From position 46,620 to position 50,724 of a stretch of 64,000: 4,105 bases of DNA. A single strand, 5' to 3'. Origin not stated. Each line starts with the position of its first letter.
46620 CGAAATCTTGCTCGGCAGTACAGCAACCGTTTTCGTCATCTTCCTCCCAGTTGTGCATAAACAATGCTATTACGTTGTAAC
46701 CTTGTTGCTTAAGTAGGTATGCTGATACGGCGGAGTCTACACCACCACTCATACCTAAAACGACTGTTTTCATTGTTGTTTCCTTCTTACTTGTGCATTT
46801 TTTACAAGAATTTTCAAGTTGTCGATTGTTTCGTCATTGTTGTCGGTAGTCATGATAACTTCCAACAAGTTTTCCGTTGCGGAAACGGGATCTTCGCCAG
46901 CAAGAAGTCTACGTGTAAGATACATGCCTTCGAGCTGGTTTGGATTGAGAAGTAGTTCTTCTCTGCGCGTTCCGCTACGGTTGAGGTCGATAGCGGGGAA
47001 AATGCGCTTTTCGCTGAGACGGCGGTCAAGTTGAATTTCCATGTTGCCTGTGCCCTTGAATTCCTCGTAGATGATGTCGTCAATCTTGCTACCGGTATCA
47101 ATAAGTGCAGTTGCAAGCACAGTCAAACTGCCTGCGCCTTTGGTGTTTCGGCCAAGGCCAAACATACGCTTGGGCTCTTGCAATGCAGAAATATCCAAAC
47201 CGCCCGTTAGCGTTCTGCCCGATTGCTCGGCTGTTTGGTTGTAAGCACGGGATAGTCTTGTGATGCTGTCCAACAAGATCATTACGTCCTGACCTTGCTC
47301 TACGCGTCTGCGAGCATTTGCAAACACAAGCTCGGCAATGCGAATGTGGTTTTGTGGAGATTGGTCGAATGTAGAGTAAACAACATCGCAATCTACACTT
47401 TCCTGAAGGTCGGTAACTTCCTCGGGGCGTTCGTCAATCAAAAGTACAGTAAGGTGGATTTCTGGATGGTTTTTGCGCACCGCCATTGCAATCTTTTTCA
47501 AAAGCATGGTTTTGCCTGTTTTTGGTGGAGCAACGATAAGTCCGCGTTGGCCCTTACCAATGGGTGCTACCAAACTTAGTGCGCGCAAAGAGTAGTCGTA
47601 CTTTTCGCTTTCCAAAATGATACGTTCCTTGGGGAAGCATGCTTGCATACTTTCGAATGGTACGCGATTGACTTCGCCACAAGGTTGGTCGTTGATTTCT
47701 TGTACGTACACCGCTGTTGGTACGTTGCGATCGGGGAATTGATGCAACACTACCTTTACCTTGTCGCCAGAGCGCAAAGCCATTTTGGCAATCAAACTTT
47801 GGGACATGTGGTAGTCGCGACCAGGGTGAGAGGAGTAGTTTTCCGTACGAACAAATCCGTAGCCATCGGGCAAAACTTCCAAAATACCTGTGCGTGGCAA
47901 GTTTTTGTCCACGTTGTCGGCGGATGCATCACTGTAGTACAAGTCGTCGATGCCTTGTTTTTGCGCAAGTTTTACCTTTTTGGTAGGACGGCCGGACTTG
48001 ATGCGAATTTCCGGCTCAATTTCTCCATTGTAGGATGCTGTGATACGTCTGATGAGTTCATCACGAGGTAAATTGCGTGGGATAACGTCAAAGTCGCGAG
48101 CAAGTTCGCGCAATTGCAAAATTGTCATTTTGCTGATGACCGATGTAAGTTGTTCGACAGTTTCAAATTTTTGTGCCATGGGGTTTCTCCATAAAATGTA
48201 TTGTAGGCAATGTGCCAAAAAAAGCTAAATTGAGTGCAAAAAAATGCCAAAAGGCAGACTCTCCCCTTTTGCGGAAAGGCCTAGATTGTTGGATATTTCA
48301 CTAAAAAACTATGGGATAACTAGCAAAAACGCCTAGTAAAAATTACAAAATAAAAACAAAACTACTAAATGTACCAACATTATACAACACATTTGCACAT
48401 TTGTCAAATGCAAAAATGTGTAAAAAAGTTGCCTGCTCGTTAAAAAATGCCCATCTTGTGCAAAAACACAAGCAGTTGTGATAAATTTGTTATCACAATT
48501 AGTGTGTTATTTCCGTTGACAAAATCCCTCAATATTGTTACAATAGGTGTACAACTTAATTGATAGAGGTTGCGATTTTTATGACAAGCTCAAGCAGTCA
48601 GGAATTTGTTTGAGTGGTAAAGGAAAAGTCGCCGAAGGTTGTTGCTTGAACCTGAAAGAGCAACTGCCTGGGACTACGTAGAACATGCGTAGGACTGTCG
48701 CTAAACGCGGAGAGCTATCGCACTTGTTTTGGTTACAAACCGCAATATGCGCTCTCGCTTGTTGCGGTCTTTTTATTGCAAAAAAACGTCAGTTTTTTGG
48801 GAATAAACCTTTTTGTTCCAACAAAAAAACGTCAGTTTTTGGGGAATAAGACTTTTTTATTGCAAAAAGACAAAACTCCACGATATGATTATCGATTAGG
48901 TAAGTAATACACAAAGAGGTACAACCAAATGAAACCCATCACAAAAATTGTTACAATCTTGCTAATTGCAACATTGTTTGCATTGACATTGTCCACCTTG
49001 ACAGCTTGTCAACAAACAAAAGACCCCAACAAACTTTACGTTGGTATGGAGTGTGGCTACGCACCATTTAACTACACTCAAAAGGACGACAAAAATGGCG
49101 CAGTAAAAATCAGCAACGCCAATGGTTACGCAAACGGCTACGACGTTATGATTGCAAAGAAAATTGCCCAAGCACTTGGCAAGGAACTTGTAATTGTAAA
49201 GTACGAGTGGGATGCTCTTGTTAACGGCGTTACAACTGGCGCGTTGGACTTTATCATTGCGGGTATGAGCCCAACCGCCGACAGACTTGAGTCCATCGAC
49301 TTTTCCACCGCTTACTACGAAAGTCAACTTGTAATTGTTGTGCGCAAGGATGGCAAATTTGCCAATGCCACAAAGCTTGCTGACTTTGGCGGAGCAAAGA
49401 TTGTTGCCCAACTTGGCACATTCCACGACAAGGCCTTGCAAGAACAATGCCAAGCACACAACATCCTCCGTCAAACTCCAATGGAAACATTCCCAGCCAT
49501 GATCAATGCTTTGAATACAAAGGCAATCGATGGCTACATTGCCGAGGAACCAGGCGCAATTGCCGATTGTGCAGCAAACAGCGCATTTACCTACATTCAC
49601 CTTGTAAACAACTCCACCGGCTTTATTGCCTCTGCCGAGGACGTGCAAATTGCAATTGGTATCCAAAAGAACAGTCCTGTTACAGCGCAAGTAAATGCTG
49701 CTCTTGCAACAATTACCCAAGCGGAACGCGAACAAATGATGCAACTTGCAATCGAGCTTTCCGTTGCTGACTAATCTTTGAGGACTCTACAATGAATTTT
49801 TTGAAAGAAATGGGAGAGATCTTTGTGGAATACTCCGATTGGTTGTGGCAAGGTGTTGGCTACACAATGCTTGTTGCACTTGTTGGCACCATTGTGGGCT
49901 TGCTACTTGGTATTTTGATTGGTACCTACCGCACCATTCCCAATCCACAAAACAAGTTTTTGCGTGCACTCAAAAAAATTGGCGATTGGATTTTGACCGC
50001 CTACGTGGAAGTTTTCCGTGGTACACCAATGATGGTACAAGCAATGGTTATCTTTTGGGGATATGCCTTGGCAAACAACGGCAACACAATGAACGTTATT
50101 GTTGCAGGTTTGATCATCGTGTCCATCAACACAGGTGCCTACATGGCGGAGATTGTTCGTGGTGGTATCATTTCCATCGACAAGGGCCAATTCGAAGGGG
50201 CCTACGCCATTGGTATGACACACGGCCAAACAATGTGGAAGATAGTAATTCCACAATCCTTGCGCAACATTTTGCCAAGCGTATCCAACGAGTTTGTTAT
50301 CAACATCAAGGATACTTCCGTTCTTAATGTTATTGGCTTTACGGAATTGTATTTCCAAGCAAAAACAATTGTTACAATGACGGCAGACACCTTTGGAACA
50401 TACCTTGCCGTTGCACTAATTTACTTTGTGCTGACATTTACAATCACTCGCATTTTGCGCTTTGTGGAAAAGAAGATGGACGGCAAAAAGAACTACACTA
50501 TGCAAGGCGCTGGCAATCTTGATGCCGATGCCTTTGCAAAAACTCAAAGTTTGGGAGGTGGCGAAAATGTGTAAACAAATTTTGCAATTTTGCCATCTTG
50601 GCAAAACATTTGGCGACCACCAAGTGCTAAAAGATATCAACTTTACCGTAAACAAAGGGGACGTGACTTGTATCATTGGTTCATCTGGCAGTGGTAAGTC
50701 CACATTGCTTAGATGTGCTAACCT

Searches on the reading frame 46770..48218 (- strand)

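Call 38: search_protein_families(library=pfam, proteins=[window:46770-48218:-], max_evalue=0.00001)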
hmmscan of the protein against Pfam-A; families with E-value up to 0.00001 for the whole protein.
window:46770-48218:- (482 aa): 2 families
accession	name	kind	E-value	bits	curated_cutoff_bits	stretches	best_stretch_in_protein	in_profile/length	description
PF00006.31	ATP-synt_ab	-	1.4e-22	80.9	29.5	1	212-415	3-211/213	ATP synthase alpha/beta family, nucleotide-binding domain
PF07497.18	Rho_RNA_bind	-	5.5e-14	52.2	27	1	110-178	2-70/73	Rho termination factor, RNA-binding domain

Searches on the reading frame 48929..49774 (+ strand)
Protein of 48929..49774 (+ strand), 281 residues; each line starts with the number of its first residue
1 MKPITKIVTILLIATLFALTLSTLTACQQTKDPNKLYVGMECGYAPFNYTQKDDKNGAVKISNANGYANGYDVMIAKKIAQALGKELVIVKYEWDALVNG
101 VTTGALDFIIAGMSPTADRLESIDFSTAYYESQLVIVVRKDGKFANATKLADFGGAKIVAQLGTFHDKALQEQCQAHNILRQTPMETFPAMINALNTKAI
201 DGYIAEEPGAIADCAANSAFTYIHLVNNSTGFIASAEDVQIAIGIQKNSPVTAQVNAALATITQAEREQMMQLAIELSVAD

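Call 38: search_protein_families(library=pfam, proteins=[window:48929-49774:+], max_evalue=0.00001)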
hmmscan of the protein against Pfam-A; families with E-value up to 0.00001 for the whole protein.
window:48929-49774:+ (281 aa): 2 families
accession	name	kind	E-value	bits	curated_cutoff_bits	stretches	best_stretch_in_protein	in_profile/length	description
PF00497.25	SBP_bac_3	-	6e-24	84.7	26.4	1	38-265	3-119/132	Bacterial extracellular solute-binding proteins, family 3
PF10613.14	Lig_chan-Glu_bd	-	1.3e-06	28.9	30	1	91-140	64-113/115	Ligated ion channel L-glutamate- and glycine-binding site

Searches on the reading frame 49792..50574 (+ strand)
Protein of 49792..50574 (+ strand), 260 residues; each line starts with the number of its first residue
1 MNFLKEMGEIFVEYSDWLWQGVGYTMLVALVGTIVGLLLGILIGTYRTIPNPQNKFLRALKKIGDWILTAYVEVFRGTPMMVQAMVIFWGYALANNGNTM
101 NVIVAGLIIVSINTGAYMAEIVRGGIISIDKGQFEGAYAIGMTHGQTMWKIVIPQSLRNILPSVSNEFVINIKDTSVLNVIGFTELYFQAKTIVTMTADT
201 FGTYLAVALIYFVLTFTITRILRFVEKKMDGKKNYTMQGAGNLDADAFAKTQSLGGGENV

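Call 38: search_protein_families(library=pfam, proteins=[window:49792-50574:+], max_evalue=0.00001)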
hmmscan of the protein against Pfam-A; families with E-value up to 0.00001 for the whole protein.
window:49792-50574:+ (260 aa): 1 family
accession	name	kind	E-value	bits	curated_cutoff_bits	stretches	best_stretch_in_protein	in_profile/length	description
PF00528.27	BPD_transp_1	-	3.4e-27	95.8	26.4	1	37-230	2-183/184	Binding-protein-dependent transport system inner membrane component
